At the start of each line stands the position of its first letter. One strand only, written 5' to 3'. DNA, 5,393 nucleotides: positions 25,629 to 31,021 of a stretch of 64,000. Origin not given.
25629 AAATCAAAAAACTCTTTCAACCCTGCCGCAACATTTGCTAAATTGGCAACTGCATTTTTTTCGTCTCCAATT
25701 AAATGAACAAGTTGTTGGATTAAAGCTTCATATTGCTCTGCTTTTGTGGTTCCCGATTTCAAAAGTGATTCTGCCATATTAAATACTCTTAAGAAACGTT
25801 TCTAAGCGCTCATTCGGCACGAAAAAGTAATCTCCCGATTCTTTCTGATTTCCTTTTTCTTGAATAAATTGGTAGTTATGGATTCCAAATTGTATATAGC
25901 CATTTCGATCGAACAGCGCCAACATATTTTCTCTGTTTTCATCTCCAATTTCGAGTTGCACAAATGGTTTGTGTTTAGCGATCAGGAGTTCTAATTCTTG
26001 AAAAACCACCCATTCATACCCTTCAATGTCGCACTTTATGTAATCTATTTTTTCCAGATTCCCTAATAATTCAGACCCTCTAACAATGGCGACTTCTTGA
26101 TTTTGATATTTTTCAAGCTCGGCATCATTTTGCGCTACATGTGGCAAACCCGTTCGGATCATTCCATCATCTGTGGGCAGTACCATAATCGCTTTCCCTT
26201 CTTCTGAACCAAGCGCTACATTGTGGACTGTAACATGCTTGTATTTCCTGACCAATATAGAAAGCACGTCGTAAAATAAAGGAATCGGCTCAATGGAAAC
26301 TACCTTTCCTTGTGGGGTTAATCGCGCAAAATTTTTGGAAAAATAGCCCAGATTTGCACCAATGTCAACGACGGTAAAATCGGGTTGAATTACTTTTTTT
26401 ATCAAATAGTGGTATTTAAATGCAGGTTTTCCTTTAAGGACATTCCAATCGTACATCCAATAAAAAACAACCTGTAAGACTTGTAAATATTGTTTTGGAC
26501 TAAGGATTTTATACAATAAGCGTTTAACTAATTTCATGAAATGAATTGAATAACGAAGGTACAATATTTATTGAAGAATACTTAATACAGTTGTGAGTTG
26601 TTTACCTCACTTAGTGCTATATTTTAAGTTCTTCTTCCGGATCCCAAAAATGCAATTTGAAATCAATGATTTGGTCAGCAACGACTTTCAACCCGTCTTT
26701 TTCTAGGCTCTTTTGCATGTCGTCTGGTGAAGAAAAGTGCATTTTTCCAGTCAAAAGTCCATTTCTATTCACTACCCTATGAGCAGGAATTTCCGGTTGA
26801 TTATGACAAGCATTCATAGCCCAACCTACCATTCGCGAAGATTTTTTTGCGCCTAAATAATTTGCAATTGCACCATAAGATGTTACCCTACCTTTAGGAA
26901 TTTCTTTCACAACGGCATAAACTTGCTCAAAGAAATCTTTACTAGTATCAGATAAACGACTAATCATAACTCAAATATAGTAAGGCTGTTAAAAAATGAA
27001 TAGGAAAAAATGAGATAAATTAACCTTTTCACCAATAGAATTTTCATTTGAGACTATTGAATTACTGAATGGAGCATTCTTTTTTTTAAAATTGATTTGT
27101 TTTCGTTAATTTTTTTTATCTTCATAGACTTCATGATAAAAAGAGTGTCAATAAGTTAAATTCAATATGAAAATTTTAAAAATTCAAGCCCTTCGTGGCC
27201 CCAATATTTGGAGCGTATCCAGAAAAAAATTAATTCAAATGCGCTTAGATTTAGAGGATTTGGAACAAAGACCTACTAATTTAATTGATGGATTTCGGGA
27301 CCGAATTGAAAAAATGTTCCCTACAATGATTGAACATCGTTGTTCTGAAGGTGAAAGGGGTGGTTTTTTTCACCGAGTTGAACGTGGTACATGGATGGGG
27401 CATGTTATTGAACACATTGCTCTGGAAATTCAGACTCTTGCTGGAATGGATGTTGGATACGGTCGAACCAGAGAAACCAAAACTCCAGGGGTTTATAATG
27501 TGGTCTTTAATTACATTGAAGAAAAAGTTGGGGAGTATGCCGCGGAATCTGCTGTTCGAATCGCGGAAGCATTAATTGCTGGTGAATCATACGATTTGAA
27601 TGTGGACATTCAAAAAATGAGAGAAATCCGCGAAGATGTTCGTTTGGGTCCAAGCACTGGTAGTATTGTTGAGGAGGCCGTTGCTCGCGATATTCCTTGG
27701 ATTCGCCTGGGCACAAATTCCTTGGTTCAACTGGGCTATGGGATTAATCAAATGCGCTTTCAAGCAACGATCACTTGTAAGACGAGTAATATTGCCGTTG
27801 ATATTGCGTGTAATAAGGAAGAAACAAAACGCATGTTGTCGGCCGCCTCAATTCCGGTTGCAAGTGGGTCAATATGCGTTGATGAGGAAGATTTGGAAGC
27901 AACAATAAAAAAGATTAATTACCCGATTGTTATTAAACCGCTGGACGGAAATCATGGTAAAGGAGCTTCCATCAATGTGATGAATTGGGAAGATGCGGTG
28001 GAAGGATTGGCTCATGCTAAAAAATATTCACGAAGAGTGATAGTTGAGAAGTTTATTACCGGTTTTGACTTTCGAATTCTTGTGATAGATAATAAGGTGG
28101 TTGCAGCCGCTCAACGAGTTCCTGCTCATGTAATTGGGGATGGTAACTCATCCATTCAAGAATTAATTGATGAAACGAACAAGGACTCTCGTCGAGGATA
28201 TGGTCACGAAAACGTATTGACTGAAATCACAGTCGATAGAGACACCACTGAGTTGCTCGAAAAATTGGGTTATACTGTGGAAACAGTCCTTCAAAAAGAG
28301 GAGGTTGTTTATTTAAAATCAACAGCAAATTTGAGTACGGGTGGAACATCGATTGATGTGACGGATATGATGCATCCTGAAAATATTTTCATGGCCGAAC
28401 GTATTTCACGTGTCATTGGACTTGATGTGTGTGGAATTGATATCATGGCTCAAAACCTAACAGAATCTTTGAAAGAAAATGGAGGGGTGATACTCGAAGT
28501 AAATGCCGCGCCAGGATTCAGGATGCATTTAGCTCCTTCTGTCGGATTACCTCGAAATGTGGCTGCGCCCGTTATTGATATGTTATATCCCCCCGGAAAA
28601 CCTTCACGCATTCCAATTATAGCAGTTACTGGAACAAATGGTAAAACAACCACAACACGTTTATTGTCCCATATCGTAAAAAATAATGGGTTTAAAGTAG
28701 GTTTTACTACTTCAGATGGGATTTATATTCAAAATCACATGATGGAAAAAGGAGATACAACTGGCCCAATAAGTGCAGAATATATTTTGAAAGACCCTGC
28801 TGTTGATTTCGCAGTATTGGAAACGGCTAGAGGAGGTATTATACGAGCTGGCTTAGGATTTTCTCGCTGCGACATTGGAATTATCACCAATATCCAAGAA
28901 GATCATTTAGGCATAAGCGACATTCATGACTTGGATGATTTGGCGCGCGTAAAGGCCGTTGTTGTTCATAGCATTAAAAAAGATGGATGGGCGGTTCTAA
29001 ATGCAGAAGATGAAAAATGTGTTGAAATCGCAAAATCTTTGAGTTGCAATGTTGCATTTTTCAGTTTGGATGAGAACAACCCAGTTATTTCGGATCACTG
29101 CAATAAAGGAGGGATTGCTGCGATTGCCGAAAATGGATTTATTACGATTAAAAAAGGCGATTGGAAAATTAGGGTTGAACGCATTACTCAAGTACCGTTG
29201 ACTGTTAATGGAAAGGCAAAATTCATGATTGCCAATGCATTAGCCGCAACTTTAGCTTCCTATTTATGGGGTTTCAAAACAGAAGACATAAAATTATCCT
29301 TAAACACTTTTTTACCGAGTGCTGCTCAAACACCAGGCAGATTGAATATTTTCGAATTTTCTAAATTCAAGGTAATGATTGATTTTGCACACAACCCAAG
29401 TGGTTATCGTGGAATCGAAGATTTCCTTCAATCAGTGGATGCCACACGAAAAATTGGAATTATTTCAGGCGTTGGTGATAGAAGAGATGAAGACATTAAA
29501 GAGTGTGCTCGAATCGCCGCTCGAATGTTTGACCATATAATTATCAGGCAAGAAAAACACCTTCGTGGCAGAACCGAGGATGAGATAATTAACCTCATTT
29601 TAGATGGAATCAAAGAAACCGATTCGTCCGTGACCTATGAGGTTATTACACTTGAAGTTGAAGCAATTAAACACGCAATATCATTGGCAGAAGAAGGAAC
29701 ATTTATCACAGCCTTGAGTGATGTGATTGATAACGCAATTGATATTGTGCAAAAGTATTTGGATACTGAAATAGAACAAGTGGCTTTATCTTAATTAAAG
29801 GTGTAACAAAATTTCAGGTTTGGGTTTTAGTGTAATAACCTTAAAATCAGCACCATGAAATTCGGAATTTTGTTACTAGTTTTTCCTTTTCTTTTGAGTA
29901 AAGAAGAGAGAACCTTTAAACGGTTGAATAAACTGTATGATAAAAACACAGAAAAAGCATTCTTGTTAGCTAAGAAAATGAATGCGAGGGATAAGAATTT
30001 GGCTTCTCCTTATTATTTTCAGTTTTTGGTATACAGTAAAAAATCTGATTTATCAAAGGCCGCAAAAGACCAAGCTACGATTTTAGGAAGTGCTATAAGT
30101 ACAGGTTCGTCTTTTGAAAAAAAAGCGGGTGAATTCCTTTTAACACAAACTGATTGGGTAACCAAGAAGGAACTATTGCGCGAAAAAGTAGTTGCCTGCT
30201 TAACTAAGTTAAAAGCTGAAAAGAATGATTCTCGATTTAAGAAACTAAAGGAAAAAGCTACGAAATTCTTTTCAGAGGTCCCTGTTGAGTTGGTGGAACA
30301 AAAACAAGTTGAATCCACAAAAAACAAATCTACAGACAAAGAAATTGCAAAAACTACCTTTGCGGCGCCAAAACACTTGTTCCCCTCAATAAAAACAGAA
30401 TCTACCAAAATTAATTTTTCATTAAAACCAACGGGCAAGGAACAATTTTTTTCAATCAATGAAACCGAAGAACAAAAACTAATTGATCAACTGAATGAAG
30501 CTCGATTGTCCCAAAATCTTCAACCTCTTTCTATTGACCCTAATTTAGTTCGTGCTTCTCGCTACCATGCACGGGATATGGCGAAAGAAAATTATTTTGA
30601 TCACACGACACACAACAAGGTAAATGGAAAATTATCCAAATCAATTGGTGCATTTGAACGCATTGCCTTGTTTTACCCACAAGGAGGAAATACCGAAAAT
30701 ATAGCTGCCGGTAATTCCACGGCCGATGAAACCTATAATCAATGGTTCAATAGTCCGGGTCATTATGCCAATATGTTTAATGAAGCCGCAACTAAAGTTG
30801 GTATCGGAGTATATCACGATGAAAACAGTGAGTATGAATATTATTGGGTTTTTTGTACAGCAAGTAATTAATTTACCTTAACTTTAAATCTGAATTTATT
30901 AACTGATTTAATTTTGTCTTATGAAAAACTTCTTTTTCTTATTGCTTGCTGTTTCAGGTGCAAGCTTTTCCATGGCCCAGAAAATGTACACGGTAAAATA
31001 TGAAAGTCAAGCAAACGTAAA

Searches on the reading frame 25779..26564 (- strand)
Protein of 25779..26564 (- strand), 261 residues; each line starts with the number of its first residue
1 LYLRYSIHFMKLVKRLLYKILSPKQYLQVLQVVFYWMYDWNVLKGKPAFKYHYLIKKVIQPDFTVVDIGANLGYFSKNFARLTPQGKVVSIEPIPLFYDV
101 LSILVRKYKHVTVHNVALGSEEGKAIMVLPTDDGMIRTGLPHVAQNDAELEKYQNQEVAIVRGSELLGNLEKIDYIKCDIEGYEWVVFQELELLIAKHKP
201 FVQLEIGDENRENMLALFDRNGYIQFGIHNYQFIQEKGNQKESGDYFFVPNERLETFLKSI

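Call 97: search_protein_families(library=pfam, proteins=[window:25779-26564:-], max_evalue=0.00001)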
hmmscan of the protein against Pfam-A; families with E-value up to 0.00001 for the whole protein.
window:25779-26564:- (261 aa): 2 families
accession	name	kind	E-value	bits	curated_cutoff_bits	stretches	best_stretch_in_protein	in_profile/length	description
PF05050.19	Methyltransf_21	-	2.1e-14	54.5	22.7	1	67-223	1-171/173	Methyltransferase FkbM domain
PF05575.17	V_cholerae_RfbT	-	1.3e-07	31.6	27.9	1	52-199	71-218/286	Vibrio cholerae RfbT protein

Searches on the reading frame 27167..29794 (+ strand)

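Call 97: search_protein_families(library=pfam, proteins=[window:27167-29794:+], max_evalue=0.00001)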
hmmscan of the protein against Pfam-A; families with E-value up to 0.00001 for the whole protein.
window:27167-29794:+ (875 aa): 9 families
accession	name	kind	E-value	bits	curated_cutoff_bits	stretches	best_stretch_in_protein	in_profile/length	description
PF18921.5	Cyanophycin_syn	-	1.2e-45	154.6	27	1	25-137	2-114/115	Cyanophycin synthase-like N-terminal domain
PF08245.18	Mur_ligase_M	-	1.3e-25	90.9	24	1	487-697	1-199/200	Mur ligase middle domain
PF08443.16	RimK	-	3.5e-16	59.8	21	1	215-318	2-106/188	RimK-like ATP-grasp domain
PF02875.26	Mur_ligase_C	-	7.5e-11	43.4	28.4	1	724-847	1-121/127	Mur ligase, glutamate ligase domain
PF07478.18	Dala_Dala_lig_C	-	2e-08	34.4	24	1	241-315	26-99/204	D-ala D-ala ligase C-terminus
PF02786.22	CPSase_L_D2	-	7.5e-07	29.3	19.8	1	217-300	2-92/211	Carbamoyl-phosphate synthase L chain, ATP binding domain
PF02955.21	GSH-S_ATP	-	1.8e-06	28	23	0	233-321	14-106/175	Prokaryotic glutathione synthetase, ATP-grasp domain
PF02222.28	ATP-grasp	-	2e-06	28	27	1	223-304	2-82/179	ATP-grasp domain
PF01071.24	GARS_A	-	5.4e-06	26.8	27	0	216-313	2-106/194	Phosphoribosylglycinamide synthetase, ATP-grasp (A) domain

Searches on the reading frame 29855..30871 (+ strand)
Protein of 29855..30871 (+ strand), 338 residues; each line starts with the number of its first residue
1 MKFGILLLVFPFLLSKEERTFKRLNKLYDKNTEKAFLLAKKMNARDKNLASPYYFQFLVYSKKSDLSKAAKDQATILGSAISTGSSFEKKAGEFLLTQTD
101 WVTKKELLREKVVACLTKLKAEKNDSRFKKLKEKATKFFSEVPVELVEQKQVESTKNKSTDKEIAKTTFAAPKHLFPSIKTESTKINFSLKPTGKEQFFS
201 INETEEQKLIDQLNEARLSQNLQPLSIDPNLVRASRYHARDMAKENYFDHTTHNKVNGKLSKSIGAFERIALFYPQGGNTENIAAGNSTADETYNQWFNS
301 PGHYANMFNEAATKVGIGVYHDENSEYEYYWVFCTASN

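Call 97: search_protein_families(library=pfam, proteins=[window:29855-30871:+], max_evalue=0.00001)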
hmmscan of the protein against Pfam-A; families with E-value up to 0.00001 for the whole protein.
window:29855-30871:+ (338 aa): 1 family
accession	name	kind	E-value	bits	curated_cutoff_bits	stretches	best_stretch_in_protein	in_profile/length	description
PF00188.32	CAP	-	1.7e-23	84.1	21.1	1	211-333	2-115/117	Cysteine-rich secretory protein family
